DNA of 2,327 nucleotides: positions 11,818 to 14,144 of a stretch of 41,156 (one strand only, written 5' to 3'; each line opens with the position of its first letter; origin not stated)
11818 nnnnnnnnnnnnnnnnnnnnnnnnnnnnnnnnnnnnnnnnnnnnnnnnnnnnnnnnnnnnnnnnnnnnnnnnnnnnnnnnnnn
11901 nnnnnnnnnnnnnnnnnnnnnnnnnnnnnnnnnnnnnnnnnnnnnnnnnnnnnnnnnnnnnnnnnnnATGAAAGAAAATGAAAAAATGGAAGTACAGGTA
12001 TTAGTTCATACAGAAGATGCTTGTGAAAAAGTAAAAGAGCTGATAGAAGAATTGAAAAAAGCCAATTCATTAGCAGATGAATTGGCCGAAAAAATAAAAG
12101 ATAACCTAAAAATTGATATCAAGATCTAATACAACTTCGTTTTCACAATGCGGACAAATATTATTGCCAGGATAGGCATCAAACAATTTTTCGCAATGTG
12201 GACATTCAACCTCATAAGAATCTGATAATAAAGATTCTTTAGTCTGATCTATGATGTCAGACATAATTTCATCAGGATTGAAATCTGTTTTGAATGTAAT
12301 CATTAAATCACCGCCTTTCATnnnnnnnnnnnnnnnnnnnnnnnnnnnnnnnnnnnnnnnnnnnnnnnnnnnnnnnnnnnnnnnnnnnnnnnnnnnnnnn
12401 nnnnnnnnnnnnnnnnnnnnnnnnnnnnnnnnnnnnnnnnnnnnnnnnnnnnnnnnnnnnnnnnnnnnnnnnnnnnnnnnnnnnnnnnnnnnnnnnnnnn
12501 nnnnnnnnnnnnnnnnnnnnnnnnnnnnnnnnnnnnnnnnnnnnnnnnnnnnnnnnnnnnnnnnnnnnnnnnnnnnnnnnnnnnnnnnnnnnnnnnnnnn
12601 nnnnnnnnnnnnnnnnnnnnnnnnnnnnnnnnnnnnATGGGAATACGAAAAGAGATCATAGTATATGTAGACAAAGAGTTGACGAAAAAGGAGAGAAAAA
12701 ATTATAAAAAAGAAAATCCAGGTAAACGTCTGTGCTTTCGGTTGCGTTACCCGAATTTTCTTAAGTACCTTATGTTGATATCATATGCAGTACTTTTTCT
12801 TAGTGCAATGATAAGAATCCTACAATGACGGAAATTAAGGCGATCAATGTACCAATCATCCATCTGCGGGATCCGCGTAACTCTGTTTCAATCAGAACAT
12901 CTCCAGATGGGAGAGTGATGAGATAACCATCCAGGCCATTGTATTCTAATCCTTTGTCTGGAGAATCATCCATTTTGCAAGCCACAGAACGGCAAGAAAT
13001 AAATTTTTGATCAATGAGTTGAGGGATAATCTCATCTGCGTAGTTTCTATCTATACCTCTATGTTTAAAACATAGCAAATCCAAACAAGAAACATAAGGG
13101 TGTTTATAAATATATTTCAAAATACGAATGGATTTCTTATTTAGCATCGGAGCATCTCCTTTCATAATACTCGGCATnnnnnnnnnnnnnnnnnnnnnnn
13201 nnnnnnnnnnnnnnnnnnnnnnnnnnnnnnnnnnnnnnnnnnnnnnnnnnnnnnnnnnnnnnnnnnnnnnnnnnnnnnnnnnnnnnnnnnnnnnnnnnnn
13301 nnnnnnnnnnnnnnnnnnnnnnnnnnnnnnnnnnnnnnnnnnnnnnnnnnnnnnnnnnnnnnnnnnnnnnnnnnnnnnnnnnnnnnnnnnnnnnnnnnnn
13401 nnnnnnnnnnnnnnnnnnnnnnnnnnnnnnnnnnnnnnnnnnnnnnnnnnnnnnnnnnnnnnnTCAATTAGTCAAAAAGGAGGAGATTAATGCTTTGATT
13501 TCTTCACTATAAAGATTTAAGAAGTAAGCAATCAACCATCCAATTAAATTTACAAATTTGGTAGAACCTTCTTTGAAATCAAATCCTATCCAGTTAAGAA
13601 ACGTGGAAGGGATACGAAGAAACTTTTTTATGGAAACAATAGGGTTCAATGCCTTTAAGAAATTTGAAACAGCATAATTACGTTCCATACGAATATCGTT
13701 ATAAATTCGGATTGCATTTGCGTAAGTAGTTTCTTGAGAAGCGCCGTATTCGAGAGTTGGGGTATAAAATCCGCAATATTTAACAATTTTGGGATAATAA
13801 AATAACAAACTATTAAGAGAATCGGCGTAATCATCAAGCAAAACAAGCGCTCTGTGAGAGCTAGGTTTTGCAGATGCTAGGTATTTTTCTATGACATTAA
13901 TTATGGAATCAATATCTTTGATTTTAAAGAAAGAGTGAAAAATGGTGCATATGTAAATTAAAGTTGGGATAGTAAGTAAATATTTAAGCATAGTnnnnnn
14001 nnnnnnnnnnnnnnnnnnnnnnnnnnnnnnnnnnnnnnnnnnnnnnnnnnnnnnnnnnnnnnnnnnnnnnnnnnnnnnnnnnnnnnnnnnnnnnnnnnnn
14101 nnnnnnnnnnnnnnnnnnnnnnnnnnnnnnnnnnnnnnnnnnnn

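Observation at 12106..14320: AT-rich mosaic of small bidirectional ORFs delimited by three copies of a junction repeat derived from the 3' end of an HTH gene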

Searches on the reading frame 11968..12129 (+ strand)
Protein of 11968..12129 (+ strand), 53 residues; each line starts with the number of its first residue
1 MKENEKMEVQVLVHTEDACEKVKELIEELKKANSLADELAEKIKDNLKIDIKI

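Call 12: search_protein_families(library=pfam, max_evalue=0.1, proteins=[window:11968-12129:+])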
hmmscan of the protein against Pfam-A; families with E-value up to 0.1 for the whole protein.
window:11968-12129:+ (53 aa): 5 families
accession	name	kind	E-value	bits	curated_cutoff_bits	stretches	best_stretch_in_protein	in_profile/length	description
PF22263.1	DUF6951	-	0.0056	17.5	27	1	3-46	20-60/101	Family of unknown function (DUF6951)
PF04518.17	Effector_1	-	0.012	15.2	23.8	1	3-48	194-238/371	Effector from type III secretion system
PF07521.17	RMMBL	-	0.025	15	21.6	0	11-30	36-57/63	Zn-dependent metallo-hydrolase RNA specificity domain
PF25186.1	Tad4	-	0.033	14.9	25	1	3-51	18-66/113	Type I Thoeris inhibitor Tad4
PF17275.7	DUF5340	-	0.086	13.4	27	1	9-45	24-60/70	Family of unknown function (DUF5340)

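Call 48: search_protein_families(library=phrogs, max_evalue=0.001, proteins=[window:11968-12129:+])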
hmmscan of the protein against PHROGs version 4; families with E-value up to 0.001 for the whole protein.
window:11968-12129:+ (53 aa): 1 family
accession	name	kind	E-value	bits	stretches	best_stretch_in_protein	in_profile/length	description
phrog_19236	-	unknown function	0.00017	23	1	1-42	1-43/109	-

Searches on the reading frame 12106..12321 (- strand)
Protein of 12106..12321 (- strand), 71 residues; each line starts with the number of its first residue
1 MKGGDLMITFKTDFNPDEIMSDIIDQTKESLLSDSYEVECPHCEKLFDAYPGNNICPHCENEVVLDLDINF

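Call 12: search_protein_families(library=pfam, max_evalue=0.1, proteins=[window:12106-12321:-])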
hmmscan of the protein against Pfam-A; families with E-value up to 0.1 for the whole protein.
window:12106-12321:- (71 aa): 25 families
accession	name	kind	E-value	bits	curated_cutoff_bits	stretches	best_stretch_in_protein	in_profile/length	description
PF24460.1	DUF7575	-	3.3e-05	23.6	28.5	0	56-71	6-19/28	Domain of unknown function (DUF7575)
PF13248.11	Zn_ribbon_3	-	0.00011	22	27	1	37-61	2-24/26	zinc-ribbon domain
PF23454.1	Zn_ribbon_Brz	-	0.0017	19.4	27.9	0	37-46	5-14/58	Transcriptional regulator Brz zinc beta ribbon domain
PF11023.14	DUF2614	-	0.0045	17.6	21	1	33-68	63-98/111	Zinc-ribbon containing domain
PF24441.1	DUF7560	-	0.0055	16.8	27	0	34-45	2-13/44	Family of unknown function (DUF7560)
PF23451.1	Zn_ribbon_PaaD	-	0.0079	16.3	27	0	26-44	3-21/53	PaaD zinc beta ribbon domain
PF05876.18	GpA_ATPase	-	0.01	15.9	25.6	1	19-49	177-206/247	Phage terminase large subunit gpA, ATPase domain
PF23499.1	YnfU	-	0.011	16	27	0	40-47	41-48/49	YnfU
PF01155.25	HypA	-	0.012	16.1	28.9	1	33-62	66-95/112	Hydrogenase/urease nickel incorporation, metallochaperone, hypA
PF07191.17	Zn_ribbon_6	-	0.014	15.8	25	1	33-63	12-39/67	Double zinc ribbon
PF14255.11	Cys_rich_CPXG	-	0.017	15.5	25.2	0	55-69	2-16/52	Cysteine-rich CPXCG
PF24110.1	DUF7385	-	0.024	14.7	28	0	35-48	24-37/72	Family of unknown function (DUF7385)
PF23455.1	DUF7129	-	0.025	14.8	30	1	37-63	11-37/45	Domain of unknown function (DUF7129)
PF10601.15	zf-LITAF-like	-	0.027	15.1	23.8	0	51-64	3-16/70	LITAF-like zinc ribbon domain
PF14369.11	Zn_ribbon_19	-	0.028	15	30.8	0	55-62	23-30/35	zinc-ribbon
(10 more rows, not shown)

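Call 48: search_protein_families(library=phrogs, max_evalue=0.001, proteins=[window:12106-12321:-])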
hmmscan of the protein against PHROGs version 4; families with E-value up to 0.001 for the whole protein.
window:12106-12321:- (71 aa): 3 families
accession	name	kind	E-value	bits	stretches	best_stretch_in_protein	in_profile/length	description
phrog_9188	-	unknown function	5.4e-13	50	1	13-68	12-69/70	-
phrog_16376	-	unknown function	0.00014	22.9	0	38-48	15-25/56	-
phrog_12167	-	unknown function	0.00052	21.2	1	22-60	126-163/182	-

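Call 49: search_protein_families(library=padloc, max_evalue=0.01, proteins=[window:12106-12321:-])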
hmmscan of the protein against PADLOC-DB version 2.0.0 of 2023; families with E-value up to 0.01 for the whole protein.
window:12106-12321:- (71 aa): 1 family
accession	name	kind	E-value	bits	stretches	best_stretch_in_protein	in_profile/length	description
PDLC03303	MTase_II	-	0.0022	14.6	1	23-63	429-472/668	Type II methyltransferase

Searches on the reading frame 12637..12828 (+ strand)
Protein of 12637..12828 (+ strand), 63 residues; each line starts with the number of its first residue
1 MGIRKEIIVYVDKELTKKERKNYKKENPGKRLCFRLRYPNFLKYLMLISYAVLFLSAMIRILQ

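Call 12: search_protein_families(library=pfam, max_evalue=0.1, proteins=[window:12637-12828:+])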
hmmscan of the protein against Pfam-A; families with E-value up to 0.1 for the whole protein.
window:12637-12828:+ (63 aa): 0 families

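Call 48: search_protein_families(library=phrogs, max_evalue=0.001, proteins=[window:12637-12828:+])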
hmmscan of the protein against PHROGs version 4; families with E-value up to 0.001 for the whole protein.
window:12637-12828:+ (63 aa): 0 families

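Call 49: search_protein_families(library=padloc, max_evalue=0.01, proteins=[window:12637-12828:+])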
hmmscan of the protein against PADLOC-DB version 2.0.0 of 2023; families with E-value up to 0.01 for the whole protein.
window:12637-12828:+ (63 aa): 0 families

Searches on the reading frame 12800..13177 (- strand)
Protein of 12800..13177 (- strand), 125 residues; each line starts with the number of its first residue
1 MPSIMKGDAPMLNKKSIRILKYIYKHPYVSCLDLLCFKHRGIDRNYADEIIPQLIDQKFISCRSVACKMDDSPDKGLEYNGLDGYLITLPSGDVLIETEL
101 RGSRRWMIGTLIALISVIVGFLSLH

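Call 12: search_protein_families(library=pfam, max_evalue=0.1, proteins=[window:12800-13177:-])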
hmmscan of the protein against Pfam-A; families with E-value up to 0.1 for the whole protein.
window:12800-13177:- (125 aa): 0 families

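Call 47: search_protein_families(library=pfam, max_evalue=0.01, proteins=[window:12803-13147:-])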
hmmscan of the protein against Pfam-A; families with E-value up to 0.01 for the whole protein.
seq(115 aa): 0 families

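Call 48: search_protein_families(library=phrogs, max_evalue=0.001, proteins=[window:12803-13147:-])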
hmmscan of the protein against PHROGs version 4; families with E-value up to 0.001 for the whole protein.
seq(115 aa): 0 families

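Call 49: search_protein_families(library=padloc, max_evalue=0.01, proteins=[window:12803-13147:-])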
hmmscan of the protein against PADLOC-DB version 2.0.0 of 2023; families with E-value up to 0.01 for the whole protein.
seq(115 aa): 0 families

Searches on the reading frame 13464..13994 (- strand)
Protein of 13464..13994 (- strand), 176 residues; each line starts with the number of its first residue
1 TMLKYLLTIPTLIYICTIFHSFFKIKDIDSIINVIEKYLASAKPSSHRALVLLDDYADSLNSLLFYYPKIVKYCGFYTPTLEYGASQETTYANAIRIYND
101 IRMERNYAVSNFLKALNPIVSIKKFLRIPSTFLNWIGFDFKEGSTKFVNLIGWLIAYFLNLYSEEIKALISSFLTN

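Call 11: search_protein_families(library=pfam, max_evalue=0.01, proteins=[window:13464-13994:-])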
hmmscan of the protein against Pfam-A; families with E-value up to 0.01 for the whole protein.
window:13464-13994:- (176 aa): 0 families

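Call 48: search_protein_families(library=phrogs, max_evalue=0.001, proteins=[window:13464-13994:-])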
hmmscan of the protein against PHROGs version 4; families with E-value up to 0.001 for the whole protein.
window:13464-13994:- (176 aa): 1 family
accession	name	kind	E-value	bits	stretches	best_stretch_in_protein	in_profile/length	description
phrog_18631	-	unknown function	5.1e-08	34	1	6-173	8-166/167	-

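Call 49: search_protein_families(library=padloc, max_evalue=0.01, proteins=[window:13464-13994:-])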
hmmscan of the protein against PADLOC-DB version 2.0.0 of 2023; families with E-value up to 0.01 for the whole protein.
window:13464-13994:- (176 aa): 0 families
